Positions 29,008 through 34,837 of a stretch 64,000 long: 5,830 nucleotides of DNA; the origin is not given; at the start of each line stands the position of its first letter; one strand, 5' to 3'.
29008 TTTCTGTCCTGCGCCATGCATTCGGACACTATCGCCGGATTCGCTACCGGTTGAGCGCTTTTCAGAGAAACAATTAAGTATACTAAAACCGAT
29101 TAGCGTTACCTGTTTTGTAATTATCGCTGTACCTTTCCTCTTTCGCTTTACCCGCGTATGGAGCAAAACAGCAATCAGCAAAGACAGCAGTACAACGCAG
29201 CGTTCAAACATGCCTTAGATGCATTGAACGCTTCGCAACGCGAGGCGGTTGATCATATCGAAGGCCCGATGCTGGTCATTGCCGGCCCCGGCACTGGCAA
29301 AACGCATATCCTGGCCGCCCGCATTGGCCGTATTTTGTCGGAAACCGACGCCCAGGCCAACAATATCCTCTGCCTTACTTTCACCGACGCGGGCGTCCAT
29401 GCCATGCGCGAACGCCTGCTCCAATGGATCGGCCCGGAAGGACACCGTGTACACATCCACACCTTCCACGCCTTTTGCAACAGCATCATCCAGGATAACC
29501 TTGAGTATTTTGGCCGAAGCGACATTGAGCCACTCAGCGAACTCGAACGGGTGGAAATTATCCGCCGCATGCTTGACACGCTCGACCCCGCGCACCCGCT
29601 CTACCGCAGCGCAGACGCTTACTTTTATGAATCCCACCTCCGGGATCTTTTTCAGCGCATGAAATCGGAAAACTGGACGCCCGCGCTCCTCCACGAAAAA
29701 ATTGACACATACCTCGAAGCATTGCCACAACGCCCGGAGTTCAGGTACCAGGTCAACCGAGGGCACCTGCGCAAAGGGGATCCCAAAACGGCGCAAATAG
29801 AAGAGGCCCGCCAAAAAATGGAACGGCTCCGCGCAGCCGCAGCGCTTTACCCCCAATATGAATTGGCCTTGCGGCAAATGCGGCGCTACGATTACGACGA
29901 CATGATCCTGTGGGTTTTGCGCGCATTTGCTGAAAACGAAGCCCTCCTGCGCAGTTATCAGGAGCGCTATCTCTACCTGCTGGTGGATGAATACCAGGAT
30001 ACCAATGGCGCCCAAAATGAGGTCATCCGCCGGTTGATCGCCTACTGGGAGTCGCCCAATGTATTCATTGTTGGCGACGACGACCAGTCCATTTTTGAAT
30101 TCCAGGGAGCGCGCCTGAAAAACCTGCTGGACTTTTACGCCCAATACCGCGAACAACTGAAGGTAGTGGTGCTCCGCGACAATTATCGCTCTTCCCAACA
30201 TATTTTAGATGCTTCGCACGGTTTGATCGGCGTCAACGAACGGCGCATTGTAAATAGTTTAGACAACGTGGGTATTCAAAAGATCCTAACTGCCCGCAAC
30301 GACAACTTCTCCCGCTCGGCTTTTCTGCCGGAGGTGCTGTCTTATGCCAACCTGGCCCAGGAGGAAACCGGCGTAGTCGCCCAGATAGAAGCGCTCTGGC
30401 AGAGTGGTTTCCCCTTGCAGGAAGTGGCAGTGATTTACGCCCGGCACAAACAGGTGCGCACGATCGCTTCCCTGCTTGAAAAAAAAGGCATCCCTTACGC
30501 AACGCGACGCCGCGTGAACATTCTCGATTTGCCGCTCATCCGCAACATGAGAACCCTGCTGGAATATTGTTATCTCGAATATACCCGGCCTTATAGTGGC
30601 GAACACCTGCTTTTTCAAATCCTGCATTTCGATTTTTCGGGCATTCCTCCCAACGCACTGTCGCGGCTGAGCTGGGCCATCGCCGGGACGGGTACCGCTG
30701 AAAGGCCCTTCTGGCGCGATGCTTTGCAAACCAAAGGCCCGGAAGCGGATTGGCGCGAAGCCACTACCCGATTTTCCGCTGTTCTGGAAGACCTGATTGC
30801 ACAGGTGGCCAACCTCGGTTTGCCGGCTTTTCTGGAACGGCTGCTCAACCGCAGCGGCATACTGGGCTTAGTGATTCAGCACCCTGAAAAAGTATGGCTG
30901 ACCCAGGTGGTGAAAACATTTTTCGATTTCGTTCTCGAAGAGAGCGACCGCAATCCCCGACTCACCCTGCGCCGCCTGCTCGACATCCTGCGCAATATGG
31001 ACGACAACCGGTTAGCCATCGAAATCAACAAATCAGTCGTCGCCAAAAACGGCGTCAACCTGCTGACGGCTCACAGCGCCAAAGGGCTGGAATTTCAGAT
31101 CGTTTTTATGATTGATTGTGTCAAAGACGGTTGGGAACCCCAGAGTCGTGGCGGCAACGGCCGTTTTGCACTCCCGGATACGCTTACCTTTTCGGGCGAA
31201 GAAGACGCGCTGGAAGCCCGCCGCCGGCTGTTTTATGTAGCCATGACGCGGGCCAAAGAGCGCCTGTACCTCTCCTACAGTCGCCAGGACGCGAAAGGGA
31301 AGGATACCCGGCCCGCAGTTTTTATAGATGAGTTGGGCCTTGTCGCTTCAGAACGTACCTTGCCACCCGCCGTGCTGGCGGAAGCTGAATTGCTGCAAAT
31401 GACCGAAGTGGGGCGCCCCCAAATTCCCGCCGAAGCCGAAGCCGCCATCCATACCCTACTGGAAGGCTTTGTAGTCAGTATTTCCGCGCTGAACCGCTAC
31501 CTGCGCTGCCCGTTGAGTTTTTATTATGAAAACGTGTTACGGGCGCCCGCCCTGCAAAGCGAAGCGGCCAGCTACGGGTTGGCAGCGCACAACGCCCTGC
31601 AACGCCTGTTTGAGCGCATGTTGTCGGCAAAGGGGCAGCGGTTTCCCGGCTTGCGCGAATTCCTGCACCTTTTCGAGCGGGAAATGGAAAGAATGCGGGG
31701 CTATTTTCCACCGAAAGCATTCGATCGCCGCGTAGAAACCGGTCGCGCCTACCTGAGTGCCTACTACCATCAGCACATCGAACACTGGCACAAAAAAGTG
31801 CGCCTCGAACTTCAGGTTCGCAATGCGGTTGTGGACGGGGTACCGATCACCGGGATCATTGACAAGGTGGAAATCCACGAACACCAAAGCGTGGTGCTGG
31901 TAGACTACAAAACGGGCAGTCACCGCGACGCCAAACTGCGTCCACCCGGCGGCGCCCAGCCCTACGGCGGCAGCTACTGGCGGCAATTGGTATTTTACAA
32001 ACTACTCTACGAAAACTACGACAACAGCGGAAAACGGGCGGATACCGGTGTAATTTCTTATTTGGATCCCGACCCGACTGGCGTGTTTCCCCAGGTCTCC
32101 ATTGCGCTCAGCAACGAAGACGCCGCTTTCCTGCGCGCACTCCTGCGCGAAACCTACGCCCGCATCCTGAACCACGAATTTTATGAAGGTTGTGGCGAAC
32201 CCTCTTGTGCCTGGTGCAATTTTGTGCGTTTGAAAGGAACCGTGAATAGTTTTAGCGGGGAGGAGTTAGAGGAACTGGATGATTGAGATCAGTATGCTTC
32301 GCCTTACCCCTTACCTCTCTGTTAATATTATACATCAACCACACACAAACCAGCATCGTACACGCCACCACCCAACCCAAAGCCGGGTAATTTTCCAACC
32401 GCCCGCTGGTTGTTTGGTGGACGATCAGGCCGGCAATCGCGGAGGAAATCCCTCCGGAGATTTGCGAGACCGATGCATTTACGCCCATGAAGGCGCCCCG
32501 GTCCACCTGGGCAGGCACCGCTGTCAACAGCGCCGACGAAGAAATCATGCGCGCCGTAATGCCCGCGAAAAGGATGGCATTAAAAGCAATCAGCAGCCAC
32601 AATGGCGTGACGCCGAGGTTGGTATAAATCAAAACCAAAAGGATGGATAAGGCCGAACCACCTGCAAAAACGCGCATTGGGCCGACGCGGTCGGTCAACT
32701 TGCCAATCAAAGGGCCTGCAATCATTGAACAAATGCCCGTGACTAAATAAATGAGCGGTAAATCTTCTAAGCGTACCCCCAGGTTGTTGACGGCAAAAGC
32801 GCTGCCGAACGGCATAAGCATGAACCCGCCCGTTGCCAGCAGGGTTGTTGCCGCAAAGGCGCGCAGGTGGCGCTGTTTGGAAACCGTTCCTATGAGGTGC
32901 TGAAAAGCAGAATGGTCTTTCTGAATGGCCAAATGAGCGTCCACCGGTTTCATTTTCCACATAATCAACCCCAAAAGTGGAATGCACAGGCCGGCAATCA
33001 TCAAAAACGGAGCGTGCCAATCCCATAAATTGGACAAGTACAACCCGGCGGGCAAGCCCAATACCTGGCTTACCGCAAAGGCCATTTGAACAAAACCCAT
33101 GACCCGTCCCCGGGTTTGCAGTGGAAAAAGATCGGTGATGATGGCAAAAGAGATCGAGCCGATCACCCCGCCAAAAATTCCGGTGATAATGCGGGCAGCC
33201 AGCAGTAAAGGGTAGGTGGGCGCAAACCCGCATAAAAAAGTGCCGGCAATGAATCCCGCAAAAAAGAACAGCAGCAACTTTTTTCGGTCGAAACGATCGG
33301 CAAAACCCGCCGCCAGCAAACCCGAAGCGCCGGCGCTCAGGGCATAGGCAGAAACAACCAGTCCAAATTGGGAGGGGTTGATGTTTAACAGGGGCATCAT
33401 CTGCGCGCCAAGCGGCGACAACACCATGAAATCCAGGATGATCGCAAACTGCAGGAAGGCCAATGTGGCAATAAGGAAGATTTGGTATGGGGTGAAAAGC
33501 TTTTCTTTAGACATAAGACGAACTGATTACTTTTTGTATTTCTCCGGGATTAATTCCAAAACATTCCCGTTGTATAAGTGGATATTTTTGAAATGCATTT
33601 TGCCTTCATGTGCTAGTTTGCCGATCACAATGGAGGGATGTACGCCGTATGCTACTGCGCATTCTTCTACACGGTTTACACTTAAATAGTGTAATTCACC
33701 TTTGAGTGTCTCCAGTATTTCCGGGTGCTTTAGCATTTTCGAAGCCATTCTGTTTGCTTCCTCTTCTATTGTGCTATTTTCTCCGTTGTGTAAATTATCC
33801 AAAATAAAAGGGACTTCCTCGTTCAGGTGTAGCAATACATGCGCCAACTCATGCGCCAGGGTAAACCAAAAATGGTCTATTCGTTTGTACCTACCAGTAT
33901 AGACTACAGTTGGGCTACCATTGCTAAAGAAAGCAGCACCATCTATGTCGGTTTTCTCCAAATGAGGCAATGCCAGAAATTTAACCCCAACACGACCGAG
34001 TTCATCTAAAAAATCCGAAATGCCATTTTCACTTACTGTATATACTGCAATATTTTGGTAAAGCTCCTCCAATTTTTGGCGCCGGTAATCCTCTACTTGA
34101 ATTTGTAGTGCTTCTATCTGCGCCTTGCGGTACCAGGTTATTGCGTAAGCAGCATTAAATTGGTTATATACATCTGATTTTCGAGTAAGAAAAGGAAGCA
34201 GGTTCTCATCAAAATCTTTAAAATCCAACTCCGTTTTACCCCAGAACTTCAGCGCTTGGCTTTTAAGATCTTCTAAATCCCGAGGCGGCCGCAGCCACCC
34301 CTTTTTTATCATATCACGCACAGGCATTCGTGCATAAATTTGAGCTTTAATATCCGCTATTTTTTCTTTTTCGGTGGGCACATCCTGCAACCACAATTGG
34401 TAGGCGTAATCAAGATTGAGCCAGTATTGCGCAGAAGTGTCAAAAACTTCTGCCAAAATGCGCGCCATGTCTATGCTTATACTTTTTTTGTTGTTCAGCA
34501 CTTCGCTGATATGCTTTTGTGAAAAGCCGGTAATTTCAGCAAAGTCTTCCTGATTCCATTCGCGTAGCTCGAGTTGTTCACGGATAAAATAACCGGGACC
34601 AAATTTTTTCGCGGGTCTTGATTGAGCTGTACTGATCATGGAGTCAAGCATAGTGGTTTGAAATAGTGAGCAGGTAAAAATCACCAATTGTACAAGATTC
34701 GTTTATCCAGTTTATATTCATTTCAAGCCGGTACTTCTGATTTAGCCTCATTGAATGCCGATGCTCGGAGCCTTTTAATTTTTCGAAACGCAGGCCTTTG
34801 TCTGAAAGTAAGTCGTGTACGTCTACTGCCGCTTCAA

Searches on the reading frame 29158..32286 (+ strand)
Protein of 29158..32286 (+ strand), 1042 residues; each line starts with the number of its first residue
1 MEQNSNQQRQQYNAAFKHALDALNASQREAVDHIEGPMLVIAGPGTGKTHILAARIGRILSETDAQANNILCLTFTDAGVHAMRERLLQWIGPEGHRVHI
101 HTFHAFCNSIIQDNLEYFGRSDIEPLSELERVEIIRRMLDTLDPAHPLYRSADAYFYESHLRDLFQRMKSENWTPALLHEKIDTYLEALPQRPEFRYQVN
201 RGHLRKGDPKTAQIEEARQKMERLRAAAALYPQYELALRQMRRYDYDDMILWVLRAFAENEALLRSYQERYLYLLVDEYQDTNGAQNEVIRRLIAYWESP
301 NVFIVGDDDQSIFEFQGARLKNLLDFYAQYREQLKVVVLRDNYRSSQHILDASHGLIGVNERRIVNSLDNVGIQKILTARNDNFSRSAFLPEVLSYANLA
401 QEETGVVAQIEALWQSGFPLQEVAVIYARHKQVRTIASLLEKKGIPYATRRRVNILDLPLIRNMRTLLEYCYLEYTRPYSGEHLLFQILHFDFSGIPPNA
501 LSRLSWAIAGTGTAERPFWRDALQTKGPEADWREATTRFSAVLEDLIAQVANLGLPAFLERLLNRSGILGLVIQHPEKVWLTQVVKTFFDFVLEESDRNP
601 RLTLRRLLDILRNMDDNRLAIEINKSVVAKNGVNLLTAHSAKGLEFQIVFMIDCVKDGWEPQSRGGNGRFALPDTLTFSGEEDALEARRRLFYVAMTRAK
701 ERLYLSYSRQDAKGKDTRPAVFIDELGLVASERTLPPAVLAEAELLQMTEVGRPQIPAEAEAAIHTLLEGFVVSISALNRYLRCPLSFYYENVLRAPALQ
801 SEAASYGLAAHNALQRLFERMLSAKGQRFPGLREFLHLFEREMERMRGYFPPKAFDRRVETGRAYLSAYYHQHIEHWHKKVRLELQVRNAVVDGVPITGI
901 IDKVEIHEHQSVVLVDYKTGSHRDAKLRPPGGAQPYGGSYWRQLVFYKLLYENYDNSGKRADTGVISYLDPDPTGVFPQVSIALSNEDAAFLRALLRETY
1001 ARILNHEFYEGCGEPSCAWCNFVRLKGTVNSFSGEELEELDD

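Call 9: search_protein_families(library=pfam, proteins=[window:29158-32286:+], max_evalue=0.01)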
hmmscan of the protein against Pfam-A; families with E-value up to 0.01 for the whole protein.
window:29158-32286:+ (1042 aa): 10 families
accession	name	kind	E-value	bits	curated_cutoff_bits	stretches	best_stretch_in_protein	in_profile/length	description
PF00580.27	UvrD-helicase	-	9e-63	212.9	23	1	23-330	1-270/271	UvrD/REP helicase N-terminal domain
PF13361.12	UvrD_C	-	2e-32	113.4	25.6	2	585-709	241-349/350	UvrD-like helicase C-terminal domain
PF12705.13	PDDEXK_1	-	8.2e-27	95.2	22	1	773-1023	2-243/247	PD-(D/E)XK nuclease superfamily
PF13245.12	AAA_19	-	3.3e-18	66.6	25.1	1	27-315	1-133/134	AAA domain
PF13538.12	UvrD_C_2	-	2.4e-10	40.6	27.4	1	684-705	30-51/52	UvrD-like helicase C-terminal domain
PF13086.12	AAA_11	-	5.1e-05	23.6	27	1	23-91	2-75/257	AAA domain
PF13087.12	AAA_12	-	0.00046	20.2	27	0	623-704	129-189/195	AAA domain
PF13191.12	AAA_16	-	0.00099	20.1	32.6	0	20-149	9-135/167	AAA ATPase domain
PF01443.25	Viral_helicase1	-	0.0012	19.1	21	0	683-704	202-225/228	Viral superfamily 1 RNA helicase core domain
PF13604.12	AAA_30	-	0.0015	18.7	27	0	23-54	2-37/191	AAA domain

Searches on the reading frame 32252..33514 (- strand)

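Call 9: search_protein_families(library=pfam, proteins=[window:32252-33514:-], max_evalue=0.01)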
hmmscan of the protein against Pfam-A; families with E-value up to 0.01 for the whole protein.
window:32252-33514:- (420 aa): 3 families
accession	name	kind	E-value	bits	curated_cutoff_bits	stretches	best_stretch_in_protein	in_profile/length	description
PF07690.21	MFS_1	-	1.7e-55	188.8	33.4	2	18-331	1-317/347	Major Facilitator Superfamily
PF00083.30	Sugar_tr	-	2.4e-13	50.2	22.3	1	48-185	46-189/452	Sugar (and other) transporter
PF13347.12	MFS_2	-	2.6e-09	36.6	27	1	257-403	44-198/427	MFS/sugar transport protein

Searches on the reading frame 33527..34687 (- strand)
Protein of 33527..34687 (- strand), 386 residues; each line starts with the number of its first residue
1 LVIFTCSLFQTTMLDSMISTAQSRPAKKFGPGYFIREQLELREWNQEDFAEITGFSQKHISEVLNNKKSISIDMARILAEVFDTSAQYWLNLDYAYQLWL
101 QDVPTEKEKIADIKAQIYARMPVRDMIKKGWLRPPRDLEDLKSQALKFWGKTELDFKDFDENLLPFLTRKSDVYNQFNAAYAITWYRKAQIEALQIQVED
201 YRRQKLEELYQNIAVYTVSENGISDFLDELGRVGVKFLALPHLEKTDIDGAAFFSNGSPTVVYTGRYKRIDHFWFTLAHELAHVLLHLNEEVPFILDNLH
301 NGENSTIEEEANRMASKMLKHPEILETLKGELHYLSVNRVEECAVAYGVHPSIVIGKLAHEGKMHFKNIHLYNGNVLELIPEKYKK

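Call 10: search_protein_families(library=pfam, proteins=[window:33527-34687:-], max_evalue=0.001)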
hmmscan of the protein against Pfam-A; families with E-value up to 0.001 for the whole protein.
window:33527-34687:- (386 aa): 4 families
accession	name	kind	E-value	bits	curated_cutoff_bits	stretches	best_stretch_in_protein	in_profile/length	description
PF01381.28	HTH_3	-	1.1e-10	41.8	23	1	35-89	1-55/55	Helix-turn-helix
PF06114.19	Peptidase_M78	-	1.1e-07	32.2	22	1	243-351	13-115/123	IrrE N-terminal-like domain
PF12844.13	HTH_19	-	5e-06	26.8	30.2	1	32-91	1-60/64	Helix-turn-helix domain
PF13744.12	HTH_37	-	4.3e-05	23.7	27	0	27-72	15-61/80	Helix-turn-helix domain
